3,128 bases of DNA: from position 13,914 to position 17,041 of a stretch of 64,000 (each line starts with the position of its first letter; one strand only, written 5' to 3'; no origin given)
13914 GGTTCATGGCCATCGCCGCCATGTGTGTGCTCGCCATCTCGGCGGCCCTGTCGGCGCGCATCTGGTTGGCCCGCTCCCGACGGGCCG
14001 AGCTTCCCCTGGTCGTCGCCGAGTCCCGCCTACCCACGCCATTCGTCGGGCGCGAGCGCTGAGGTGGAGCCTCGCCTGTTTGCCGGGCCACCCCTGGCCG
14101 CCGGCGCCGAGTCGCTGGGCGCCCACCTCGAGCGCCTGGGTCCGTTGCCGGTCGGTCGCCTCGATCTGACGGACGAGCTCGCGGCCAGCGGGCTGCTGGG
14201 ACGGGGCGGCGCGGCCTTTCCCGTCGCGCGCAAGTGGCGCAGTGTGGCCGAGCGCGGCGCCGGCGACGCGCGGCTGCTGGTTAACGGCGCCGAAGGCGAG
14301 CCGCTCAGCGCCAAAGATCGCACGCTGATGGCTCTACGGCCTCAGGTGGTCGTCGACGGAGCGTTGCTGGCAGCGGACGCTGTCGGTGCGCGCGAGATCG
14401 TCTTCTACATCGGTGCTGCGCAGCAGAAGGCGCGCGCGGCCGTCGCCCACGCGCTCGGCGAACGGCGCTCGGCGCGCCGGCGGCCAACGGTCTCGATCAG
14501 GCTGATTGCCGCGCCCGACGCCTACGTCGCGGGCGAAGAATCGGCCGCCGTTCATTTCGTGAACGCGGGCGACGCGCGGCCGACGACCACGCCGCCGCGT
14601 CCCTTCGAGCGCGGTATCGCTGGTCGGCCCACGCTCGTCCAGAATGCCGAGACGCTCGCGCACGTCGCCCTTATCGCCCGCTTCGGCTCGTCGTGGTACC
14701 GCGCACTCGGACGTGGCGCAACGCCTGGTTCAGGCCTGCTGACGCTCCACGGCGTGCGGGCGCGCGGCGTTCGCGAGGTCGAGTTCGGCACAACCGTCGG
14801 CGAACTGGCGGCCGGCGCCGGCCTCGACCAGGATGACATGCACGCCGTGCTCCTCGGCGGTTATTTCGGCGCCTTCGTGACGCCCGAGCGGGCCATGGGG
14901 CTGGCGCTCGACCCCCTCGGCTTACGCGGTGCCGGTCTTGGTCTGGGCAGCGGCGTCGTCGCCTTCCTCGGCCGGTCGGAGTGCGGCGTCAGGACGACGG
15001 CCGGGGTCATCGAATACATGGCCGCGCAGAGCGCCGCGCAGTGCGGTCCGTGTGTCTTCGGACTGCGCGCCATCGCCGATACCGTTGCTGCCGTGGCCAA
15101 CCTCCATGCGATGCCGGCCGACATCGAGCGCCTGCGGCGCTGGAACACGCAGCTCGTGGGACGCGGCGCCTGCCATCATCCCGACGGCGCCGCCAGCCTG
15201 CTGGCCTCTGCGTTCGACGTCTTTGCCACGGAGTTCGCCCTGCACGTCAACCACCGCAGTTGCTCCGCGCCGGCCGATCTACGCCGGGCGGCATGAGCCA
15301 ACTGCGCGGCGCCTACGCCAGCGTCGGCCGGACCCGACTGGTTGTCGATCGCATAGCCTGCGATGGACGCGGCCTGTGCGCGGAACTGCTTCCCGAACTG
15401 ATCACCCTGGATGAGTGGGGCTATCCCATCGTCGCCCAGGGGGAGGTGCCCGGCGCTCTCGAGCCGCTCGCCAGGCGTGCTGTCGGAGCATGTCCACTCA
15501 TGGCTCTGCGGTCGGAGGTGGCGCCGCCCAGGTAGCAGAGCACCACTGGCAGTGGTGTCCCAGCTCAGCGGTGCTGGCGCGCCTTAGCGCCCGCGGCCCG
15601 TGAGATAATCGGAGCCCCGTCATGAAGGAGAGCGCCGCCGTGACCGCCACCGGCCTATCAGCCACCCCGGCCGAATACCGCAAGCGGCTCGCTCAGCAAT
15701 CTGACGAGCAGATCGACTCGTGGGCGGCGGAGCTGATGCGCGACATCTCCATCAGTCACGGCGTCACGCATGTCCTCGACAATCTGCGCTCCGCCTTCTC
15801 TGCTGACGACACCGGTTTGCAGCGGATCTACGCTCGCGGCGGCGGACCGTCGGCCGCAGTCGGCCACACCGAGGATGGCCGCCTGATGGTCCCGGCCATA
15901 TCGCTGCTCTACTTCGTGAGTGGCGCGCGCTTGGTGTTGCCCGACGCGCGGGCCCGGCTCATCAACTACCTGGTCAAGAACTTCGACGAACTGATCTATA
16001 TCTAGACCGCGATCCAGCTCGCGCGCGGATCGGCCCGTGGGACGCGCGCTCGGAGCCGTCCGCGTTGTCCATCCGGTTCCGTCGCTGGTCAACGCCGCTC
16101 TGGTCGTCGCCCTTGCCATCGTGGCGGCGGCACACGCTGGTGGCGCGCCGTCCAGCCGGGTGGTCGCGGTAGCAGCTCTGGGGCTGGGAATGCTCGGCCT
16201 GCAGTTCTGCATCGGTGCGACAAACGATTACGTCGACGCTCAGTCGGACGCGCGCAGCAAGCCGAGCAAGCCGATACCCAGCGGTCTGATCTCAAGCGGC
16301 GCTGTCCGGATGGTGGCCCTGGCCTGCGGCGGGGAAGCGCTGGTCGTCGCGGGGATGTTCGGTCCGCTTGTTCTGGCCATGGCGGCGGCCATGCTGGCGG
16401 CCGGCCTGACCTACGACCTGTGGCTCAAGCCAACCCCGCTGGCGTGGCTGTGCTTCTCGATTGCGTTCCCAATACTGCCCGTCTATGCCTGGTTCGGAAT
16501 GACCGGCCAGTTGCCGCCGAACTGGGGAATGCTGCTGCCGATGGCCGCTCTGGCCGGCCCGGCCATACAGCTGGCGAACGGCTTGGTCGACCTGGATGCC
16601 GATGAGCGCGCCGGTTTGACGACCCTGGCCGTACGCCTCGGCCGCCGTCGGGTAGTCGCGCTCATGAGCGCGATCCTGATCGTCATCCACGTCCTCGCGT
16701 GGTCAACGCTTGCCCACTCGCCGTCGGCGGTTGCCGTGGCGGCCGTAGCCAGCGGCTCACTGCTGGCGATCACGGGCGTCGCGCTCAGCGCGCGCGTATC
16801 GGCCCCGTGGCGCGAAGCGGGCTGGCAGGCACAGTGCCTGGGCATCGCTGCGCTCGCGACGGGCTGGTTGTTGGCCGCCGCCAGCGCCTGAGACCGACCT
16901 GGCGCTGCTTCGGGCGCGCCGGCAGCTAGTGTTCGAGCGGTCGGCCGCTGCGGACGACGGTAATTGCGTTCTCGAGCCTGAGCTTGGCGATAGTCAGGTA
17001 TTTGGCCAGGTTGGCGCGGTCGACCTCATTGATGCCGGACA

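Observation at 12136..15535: Five-gene coupled module of ApbE, a bis-heme ferric-reductase membrane protein, a NuoF-like flavoprotein, a ferredoxin and a small RR-leader protein: candidate uncharacterised transmembrane electron conduit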

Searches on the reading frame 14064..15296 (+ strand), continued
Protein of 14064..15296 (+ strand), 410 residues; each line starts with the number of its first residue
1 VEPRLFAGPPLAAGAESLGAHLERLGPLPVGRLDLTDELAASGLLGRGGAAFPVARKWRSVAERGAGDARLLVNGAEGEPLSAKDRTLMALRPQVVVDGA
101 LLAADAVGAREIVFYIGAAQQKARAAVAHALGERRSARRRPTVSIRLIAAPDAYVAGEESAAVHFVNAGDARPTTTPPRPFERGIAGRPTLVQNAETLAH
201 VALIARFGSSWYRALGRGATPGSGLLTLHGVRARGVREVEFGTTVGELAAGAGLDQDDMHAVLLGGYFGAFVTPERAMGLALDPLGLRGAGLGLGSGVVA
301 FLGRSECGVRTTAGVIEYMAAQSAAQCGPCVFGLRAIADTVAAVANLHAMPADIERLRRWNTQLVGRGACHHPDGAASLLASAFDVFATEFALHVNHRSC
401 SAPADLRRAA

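Call 69: search_protein_families(library=pfam, proteins=[L031:3896-4963:+, L036:689-1756:+, L074:3952-4941:+, L089:1070-2056:-, L007:12870-13424:+, L007:13400-14452:+, L007:14449-14664:+], max_evalue=0.1)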
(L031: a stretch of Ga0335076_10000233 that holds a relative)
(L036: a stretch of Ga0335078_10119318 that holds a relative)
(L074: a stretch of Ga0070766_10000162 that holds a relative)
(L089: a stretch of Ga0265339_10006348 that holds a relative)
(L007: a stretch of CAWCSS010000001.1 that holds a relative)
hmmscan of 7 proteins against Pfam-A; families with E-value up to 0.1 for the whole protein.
L031:3896-4963:+ (355 aa): 2 families
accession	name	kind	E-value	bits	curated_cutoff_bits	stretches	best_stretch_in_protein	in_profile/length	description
PF01794.25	Ferric_reduct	-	9e-09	35.9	28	1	13-134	1-119/121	Ferric reductase like transmembrane component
PF10348.14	DUF2427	-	0.039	14.2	23.8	1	17-70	50-102/105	Domain of unknown function (DUF2427)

L036:689-1756:+ (355 aa): 2 families
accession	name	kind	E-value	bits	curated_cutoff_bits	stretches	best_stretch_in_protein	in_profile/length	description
PF01794.25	Ferric_reduct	-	8.6e-08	32.7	28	1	7-125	1-116/121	Ferric reductase like transmembrane component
PF10348.14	DUF2427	-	0.017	15.3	23.8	1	11-64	50-102/105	Domain of unknown function (DUF2427)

L074:3952-4941:+ (329 aa): 1 family
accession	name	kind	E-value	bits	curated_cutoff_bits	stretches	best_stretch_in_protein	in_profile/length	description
PF01794.25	Ferric_reduct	-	1.1e-08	35.6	28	1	9-129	2-119/121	Ferric reductase like transmembrane component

L089:1070-2056:- (328 aa): 5 families
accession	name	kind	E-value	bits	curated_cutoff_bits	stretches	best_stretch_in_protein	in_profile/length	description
PF01794.25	Ferric_reduct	-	9.9e-06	26.1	28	1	14-134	1-118/121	Ferric reductase like transmembrane component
PF01292.26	Ni_hydr_CYTB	-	0.00078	19.7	30.1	1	12-74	100-168/179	Prokaryotic cytochrome b561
PF06236.17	MelC1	-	0.02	15.4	27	1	185-229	2-44/115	Tyrosinase co-factor MelC1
PF21424.3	DTP-pb9_A-dom_C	-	0.025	14.8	27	1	265-277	20-32/32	Distal tail protein pb9, A domain C-terminal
PF14358.11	DUF4405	-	0.08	13.9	26.7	1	18-66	11-63/66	Domain of unknown function (DUF4405)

L007:12870-13424:+ (184 aa): 2 families
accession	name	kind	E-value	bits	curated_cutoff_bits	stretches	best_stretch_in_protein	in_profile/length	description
PF01794.25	Ferric_reduct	-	1.3e-06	28.9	28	1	14-136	1-120/121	Ferric reductase like transmembrane component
PF03707.21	MHYT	-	0.008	16.6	21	1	77-120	11-54/59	Bacterial signalling protein N terminal repeat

L007:13400-14452:+ (350 aa): 9 families
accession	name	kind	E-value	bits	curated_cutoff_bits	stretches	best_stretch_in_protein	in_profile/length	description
PF07992.20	Pyr_redox_2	-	1.4e-42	146.6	26.1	1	8-238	1-243/291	Pyridine nucleotide-disulphide oxidoreductase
PF00070.33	Pyr_redox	-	5e-11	43.4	22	1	142-212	1-70/82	Pyridine nucleotide-disulphide oxidoreductase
PF14759.12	Reductase_C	-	4e-08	34.1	25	1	286-344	2-65/85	Reductase C-terminal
PF02254.24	TrkA_N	-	0.00094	19.9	23.8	1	143-179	1-37/116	TrkA-N domain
PF02737.24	3HCDH_N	-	0.0038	17.6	22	1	142-178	1-37/180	3-hydroxyacyl-CoA dehydrogenase, NAD binding domain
PF13450.12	NAD_binding_8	-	0.0041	17.8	21.9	0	145-174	1-30/68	NAD(P)-binding Rossmann-like domain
PF02826.25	2-Hacid_dh_C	-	0.027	14.3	25.1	1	139-171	35-67/178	D-isomer specific 2-hydroxyacid dehydrogenase, NAD binding domain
PF01488.26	Shikimate_DH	-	0.045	14.3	24.3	0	139-167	11-39/138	Shikimate / quinate 5-dehydrogenase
PF03435.24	Sacchrp_dh_NADP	-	0.099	13.4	25.1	0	143-180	1-40/129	Saccharopine dehydrogenase NADP binding domain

L007:14449-14664:+ (71 aa): 3 families
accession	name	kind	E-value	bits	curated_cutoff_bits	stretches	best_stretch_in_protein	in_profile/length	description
PF13370.11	Fer4_13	-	1.4e-08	35.7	24.5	1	7-56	1-56/58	4Fe-4S single cluster domain of Ferredoxin I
PF13459.11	Fer4_15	-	4.7e-05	24.5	22.4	1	5-57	1-65/66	4Fe-4S single cluster domain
PF06902.16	Fer4_19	-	0.00023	21.6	24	1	3-58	6-61/64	Divergent 4Fe-4S mono-cluster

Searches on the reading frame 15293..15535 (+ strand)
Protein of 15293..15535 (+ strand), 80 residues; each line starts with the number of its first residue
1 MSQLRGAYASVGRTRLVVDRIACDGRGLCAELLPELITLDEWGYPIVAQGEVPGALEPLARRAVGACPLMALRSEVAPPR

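Call 4: search_protein_families(library=pfam, proteins=[window:15293-15535:+], max_evalue=0.01)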
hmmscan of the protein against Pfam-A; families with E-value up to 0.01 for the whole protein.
window:15293-15535:+ (80 aa): 2 families
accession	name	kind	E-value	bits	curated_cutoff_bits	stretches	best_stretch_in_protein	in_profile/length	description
PF13459.11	Fer4_15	-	2.1e-12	48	22.4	1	17-73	2-65/66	4Fe-4S single cluster domain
PF13370.11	Fer4_13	-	0.00068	20.7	24.5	1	18-71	1-55/58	4Fe-4S single cluster domain of Ferredoxin I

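Call 5: search_protein_families(library=ncbifam, proteins=[window:15293-15535:+], max_evalue=0.01)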
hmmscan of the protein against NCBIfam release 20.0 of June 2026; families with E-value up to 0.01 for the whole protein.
window:15293-15535:+ (80 aa): 0 families

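Call 60: search_solved_structures(query=window:15293-15535:+, show_alignments=3, max_evalue=0.01)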
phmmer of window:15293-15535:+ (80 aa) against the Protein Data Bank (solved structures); distinct sequences matched with E-value up to 0.01: 6.
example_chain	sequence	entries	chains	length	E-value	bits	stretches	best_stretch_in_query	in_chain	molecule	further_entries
8amq_A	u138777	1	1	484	0.00058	23.4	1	18-73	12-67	Probable ferredoxin,Putative cytochrome P450 143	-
4id8_A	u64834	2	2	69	0.0013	22.3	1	16-71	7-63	Putative ferredoxin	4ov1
8amp_A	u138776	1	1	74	0.0028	21.2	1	15-73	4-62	Possible ferredoxin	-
1rof_A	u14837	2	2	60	0.0032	21.1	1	16-73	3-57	FERREDOXIN | FERREDOXIN(A)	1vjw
1siz_A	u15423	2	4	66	0.005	20.5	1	16-75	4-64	Ferredoxin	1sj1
2z8q_A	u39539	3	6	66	0.0073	19.9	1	16-75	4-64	Ferredoxin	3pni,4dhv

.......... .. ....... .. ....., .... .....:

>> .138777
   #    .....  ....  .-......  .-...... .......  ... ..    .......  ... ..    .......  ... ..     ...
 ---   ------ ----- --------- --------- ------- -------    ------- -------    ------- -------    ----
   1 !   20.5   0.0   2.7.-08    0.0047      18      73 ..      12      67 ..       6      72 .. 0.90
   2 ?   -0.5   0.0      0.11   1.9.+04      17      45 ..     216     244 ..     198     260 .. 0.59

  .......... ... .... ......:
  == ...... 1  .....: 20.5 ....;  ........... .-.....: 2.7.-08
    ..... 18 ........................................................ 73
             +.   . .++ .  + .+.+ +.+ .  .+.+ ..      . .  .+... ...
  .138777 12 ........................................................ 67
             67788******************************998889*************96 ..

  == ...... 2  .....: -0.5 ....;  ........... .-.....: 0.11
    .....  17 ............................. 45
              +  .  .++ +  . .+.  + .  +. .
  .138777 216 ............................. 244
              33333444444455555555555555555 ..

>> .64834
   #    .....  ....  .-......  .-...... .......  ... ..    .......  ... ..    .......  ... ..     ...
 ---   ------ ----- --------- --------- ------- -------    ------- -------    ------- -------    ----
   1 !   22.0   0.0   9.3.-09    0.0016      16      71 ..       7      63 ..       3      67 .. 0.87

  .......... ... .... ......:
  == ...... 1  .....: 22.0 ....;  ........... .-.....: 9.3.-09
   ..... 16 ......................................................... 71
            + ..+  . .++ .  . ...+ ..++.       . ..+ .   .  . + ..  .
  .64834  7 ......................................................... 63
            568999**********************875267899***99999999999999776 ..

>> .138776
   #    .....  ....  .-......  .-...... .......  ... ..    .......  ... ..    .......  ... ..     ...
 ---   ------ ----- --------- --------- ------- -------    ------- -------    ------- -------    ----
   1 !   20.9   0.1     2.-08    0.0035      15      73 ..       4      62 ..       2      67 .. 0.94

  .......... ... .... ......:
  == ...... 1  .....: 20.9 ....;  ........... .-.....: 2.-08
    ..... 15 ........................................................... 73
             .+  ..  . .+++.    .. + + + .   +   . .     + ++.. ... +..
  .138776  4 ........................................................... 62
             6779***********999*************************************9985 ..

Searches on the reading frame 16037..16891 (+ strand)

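Call 4: search_protein_families(library=pfam, proteins=[window:16037-16891:+], max_evalue=0.01)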
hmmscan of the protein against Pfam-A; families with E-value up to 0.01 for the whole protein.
window:16037-16891:+ (284 aa): 2 families
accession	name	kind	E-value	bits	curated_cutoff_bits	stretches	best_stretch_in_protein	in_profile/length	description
PF01040.23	UbiA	-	1.4e-33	116.7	34.2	1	22-246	2-228/250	UbiA prenyltransferase family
PF14358.11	DUF4405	-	0.0017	19.3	26.7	1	232-270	2-38/66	Domain of unknown function (DUF4405)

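Call 5: search_protein_families(library=ncbifam, proteins=[window:16037-16891:+], max_evalue=0.01)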
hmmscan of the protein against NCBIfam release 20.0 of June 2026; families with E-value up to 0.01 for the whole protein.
window:16037-16891:+ (284 aa): 24 families
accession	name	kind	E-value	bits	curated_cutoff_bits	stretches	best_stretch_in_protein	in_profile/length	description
NF009523.0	PRK12884.1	equivalog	2.3e-17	63.1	269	1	19-221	19-214/279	prenyltransferase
NF009521.0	PRK12882.1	equivalog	3.5e-14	52.7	296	1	17-252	14-250/280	geranylgeranylglycerol-phosphate geranylgeranyltransferase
NF005742.0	PRK07566.1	equivalog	2e-10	40.3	313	1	60-281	83-307/315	chlorophyll synthase ChlG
NF004617.0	PRK05951.1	equivalog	2.2e-10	40.2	239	1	40-238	47-259/306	prenyltransferase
NF045897.1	SCO3242_trans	equivalog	3.2e-10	40.1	260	1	19-279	9-221/287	SCO3242 family prenyltransferase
NF009525.0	PRK12887.1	equivalog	2.1e-09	37.2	226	1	21-222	31-244/310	homogentisate phytyltransferase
NF009524.0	PRK12886.1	equivalog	2.8e-09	36.7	387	1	48-225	47-222/291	prenyltransferase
TIGR01474.1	ubiA_proteo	equivalog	7.1e-09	35.6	275.45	1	26-244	25-244/282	4-hydroxybenzoate octaprenyltransferase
TIGR01476.1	chlor_syn_BchG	subfamily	9e-09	35.2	212.3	1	50-230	46-230/283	(bacterio)chlorophyll synthase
NF035940.1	prenyl_rel_EboC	equivalog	1.3e-08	34.6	250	1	23-132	19-128/292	UbiA-like protein EboC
NF009522.0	PRK12883.1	equivalog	2.9e-08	33.6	353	1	24-221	23-213/279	geranylgeranylglycerol-phosphate geranylgeranyltransferase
NF009526.0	PRK12888.1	equivalog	1.2e-06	28.2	364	1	22-235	35-247/301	4-hydroxybenzoate octaprenyltransferase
TIGR01475.1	ubiA_other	subfamily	1.3e-06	28.1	180.8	1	61-243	54-242/282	UbiA-like polyprenyltransferase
NF004749.0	PRK06080.1-1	equivalog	1.7e-06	27.4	277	1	167-224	191-247/311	1,4-dihydroxy-2-naphthoate polyprenyltransferase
TIGR02056.1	ChlG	equivalog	6.3e-06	26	436.45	1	40-219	49-242/306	chlorophyll synthase ChlG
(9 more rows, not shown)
